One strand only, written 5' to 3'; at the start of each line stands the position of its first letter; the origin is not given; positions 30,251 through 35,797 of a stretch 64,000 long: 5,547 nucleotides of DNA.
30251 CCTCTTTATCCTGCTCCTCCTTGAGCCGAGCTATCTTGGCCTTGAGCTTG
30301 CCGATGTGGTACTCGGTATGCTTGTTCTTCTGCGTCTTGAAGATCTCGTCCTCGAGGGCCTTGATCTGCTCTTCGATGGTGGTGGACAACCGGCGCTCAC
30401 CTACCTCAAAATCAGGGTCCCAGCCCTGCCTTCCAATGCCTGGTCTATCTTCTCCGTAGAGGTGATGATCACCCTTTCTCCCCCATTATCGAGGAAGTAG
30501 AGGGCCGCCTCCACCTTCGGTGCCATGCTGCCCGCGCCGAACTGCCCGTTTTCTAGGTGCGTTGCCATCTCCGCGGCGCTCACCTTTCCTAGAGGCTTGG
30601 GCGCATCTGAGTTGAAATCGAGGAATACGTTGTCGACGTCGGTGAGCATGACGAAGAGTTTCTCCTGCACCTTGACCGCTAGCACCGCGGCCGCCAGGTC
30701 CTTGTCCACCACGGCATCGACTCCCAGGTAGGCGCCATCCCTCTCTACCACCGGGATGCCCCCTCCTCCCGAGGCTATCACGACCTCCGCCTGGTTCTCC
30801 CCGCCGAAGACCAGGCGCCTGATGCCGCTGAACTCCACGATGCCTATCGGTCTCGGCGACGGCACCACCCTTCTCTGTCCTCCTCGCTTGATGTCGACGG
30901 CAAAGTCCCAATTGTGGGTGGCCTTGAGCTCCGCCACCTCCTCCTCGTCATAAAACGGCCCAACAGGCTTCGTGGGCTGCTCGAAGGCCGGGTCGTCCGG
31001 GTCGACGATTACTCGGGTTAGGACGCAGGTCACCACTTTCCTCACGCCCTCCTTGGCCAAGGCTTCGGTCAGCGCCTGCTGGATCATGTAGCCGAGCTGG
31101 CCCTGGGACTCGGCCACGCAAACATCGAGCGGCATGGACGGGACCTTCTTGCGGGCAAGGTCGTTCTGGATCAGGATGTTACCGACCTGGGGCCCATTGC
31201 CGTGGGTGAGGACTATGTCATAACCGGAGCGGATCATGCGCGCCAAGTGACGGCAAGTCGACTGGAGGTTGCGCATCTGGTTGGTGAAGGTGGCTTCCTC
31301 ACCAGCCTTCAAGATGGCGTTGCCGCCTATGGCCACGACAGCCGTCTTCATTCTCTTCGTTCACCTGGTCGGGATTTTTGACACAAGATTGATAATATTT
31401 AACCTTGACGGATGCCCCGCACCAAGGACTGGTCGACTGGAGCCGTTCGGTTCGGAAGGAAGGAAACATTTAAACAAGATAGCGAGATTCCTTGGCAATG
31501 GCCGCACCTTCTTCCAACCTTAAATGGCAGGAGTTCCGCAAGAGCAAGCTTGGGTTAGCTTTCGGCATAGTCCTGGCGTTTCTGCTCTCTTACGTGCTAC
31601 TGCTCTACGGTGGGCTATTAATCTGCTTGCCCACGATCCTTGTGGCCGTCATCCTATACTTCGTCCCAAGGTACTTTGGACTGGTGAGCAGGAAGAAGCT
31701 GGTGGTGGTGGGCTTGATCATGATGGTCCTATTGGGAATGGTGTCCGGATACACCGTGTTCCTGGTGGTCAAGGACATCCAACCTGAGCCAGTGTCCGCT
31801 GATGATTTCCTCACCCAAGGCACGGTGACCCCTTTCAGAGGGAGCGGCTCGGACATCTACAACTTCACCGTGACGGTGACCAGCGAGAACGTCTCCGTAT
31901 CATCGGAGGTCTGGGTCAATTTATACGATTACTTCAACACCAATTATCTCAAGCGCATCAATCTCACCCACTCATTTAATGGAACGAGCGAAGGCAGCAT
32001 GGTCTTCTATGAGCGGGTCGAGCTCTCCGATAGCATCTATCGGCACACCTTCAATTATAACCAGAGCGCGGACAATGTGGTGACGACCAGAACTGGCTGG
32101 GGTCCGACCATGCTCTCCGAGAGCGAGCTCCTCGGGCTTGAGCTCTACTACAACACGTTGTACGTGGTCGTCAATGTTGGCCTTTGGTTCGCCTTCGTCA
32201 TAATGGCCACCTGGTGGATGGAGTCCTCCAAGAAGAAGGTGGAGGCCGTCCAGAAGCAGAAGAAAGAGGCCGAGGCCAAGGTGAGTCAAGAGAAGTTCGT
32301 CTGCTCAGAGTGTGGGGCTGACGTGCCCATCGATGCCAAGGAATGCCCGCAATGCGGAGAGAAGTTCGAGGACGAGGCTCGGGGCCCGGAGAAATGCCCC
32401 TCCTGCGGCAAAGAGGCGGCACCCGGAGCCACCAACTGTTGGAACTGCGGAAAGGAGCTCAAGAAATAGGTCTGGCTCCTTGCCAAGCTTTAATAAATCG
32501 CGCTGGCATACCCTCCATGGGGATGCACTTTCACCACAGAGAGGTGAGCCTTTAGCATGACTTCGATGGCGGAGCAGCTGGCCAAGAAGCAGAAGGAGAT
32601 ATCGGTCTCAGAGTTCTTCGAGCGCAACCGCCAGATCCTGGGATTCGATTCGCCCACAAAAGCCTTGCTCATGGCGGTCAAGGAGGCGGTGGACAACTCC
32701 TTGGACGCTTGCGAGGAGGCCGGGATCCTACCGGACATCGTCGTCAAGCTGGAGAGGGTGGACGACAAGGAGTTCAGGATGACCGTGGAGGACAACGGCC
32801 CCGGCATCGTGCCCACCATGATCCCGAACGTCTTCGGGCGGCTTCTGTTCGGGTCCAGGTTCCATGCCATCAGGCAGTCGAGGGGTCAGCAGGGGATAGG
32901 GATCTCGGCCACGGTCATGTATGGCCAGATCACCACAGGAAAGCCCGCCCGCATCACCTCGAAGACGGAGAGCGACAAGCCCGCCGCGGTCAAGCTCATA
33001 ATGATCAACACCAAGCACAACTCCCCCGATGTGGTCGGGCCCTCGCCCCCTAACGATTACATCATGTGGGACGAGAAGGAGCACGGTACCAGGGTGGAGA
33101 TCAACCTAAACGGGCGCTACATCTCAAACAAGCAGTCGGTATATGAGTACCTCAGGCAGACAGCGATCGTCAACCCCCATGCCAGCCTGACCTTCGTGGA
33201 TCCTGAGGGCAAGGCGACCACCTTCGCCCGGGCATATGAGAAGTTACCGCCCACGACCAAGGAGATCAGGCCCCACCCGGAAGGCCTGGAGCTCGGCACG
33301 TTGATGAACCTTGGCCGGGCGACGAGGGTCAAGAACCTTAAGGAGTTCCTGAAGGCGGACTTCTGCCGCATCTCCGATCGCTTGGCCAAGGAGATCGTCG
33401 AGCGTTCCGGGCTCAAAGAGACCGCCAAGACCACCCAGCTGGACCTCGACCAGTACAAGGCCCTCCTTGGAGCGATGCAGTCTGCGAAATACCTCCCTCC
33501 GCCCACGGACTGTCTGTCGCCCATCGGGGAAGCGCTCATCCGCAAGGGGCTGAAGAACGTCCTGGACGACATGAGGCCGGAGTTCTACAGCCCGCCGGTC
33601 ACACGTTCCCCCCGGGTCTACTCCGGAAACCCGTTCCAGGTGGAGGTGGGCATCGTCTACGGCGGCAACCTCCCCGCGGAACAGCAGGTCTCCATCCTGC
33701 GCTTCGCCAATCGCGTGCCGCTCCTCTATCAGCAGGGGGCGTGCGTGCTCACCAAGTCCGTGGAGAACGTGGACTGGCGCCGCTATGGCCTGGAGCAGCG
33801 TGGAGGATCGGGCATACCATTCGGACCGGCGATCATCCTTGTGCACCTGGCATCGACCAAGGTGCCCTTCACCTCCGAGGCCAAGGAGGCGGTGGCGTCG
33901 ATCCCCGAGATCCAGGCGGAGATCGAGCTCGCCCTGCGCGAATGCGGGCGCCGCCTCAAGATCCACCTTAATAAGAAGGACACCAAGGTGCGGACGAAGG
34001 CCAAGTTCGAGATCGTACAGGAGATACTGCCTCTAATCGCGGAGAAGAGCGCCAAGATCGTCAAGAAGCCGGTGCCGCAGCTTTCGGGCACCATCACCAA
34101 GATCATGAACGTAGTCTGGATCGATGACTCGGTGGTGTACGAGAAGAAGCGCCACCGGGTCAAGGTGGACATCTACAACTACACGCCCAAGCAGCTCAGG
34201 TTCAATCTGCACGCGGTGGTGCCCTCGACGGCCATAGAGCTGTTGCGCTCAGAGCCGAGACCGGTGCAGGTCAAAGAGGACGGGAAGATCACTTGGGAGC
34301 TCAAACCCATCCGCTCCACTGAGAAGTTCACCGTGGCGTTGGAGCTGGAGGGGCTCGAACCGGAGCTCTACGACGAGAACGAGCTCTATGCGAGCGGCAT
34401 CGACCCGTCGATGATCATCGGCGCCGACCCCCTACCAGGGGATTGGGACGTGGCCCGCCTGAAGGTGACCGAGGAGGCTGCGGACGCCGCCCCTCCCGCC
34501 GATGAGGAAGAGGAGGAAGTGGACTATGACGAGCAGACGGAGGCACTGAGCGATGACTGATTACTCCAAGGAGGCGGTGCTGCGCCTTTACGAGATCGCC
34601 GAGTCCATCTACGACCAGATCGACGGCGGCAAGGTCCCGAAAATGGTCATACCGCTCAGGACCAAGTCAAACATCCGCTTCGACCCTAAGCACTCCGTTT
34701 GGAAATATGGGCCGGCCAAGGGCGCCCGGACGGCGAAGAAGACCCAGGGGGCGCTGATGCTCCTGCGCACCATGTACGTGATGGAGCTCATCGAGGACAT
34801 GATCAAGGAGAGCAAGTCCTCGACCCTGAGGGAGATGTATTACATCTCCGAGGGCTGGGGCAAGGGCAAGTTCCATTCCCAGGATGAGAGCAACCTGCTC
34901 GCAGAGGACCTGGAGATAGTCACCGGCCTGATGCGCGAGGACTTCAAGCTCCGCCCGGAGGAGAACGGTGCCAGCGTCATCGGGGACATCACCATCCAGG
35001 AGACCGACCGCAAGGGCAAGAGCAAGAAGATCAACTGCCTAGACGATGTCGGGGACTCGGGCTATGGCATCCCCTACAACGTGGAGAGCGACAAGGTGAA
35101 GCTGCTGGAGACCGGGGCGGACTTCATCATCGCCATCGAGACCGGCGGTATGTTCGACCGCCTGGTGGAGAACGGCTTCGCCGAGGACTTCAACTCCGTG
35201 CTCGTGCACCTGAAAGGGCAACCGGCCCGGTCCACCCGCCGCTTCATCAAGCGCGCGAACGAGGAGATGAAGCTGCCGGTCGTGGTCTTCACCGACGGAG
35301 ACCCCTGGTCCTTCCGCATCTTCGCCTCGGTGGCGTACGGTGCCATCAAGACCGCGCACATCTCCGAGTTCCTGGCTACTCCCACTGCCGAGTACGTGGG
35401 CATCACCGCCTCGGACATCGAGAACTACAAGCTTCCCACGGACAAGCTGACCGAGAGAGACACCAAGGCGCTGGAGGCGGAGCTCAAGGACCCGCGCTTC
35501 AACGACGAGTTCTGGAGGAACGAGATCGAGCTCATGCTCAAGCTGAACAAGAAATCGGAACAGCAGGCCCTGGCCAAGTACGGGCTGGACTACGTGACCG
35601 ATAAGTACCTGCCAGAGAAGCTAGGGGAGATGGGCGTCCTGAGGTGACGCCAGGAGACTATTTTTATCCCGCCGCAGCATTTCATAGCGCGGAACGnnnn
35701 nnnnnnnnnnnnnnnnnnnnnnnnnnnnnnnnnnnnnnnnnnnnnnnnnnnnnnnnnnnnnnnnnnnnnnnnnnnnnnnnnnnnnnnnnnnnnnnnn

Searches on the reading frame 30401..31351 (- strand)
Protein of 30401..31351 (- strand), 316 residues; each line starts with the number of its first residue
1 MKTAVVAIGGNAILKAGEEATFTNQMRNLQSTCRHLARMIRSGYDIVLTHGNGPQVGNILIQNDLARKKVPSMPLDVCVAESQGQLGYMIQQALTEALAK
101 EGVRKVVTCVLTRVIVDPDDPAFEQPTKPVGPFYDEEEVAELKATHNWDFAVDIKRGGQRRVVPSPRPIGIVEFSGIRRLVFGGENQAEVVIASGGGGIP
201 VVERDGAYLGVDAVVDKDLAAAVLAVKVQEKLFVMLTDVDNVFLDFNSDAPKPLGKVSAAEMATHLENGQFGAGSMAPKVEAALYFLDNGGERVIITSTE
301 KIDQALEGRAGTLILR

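Call 49: search_protein_families(library=pfam, proteins=[window:30401-31351:-], max_evalue=0.000001)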
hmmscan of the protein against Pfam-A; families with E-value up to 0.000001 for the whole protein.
window:30401-31351:- (316 aa): 1 family
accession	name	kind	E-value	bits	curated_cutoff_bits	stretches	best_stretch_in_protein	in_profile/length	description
PF00696.33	AA_kinase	-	3.1e-26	93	24.9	1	2-298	1-234/234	Amino acid kinase family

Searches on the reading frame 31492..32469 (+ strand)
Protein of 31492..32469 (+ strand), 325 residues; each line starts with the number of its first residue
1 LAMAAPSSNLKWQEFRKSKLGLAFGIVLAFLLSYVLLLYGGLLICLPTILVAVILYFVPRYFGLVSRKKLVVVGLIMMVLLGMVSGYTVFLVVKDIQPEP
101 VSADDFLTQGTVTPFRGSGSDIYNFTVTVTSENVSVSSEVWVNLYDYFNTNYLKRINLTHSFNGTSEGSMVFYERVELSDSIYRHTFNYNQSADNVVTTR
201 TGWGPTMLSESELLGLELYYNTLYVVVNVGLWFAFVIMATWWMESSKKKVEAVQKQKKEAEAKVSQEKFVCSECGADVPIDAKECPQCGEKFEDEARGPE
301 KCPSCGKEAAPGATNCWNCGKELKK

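Call 13: search_protein_families(library=pfam, proteins=[window:31492-32469:+], max_evalue=0.00001)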
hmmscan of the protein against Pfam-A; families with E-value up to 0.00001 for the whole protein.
window:31492-32469:+ (325 aa): 3 families
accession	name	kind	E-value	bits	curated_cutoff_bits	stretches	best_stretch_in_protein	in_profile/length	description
PF13240.11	Zn_Ribbon_1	-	6.7e-09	35.7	25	0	271-291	2-22/23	zinc-ribbon domain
PF12773.13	DZR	-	1.1e-08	35.5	27.3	1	271-320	1-45/45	Double zinc ribbon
PF13248.11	Zn_ribbon_3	-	4.5e-08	32.7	27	0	268-292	2-26/26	zinc-ribbon domain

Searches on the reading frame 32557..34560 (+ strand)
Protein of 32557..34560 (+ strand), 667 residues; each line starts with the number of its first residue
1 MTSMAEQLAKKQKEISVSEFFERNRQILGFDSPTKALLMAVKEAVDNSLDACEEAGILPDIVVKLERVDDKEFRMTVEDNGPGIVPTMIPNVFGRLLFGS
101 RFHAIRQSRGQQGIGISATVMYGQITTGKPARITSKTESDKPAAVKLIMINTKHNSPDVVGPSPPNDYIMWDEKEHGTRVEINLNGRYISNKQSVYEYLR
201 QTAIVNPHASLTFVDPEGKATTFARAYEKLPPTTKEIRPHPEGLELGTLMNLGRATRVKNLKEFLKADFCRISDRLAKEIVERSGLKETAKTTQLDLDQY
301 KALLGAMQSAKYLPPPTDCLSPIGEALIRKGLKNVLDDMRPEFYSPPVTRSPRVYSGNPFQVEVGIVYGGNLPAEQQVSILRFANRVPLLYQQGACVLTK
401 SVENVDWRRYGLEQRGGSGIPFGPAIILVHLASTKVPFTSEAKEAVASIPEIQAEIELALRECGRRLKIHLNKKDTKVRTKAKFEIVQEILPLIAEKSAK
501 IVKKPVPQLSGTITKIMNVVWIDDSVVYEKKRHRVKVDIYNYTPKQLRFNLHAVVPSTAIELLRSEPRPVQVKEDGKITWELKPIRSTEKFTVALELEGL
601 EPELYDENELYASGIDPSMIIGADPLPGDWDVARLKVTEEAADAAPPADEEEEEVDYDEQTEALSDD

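Call 13: search_protein_families(library=pfam, proteins=[window:32557-34560:+], max_evalue=0.00001)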
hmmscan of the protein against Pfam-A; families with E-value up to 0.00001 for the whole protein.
window:32557-34560:+ (667 aa): 4 families
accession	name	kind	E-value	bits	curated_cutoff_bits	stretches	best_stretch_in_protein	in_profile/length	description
PF09239.17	Topo-VIb_trans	-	2.5e-63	213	24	1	315-481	1-157/159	Topoisomerase VI B subunit, transducer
PF02518.31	HATPase_c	-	1.5e-10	41.9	26.4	1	36-126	5-84/111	Histidine kinase-, DNA gyrase B-, and HSP90-like ATPase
PF13589.12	HATPase_c_3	-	1.3e-08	35.4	25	1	39-142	5-99/137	Histidine kinase-, DNA gyrase B-, and HSP90-like ATPase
PF18000.7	Top6b_C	-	2.4e-06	28.1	28.6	1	504-598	2-93/111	Type 2 DNA topoisomerase 6 subunit B C-terminal domain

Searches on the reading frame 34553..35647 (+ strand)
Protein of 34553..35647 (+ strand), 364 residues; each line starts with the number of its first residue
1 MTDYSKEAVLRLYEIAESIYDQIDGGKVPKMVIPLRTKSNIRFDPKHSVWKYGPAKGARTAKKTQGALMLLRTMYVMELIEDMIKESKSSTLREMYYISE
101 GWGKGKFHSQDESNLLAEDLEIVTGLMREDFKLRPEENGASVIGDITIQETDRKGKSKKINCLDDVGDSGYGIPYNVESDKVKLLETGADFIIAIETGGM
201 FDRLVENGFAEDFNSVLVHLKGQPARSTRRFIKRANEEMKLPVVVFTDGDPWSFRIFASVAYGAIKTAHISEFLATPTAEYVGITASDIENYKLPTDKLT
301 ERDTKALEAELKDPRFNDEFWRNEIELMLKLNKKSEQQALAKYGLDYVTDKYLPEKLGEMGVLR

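Call 13: search_protein_families(library=pfam, proteins=[window:34553-35647:+], max_evalue=0.00001)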
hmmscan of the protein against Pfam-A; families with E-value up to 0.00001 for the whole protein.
window:34553-35647:+ (364 aa): 3 families
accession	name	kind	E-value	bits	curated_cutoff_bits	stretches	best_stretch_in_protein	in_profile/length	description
PF21180.3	TOP6A-Spo11_Toprim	-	8.3e-61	205.3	24.1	1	191-357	1-170/170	Topoisomerase 6 subunit A/Spo11, Toprim domain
PF20768.2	Topo_VI_alpha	-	5.7e-20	71.3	23.6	1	136-186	1-48/50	All-beta domain in DNA topoisomerase VI alpha subunit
PF04406.19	TP6A_N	-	1.6e-16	60.3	26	1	70-132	3-61/62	Type IIB DNA topoisomerase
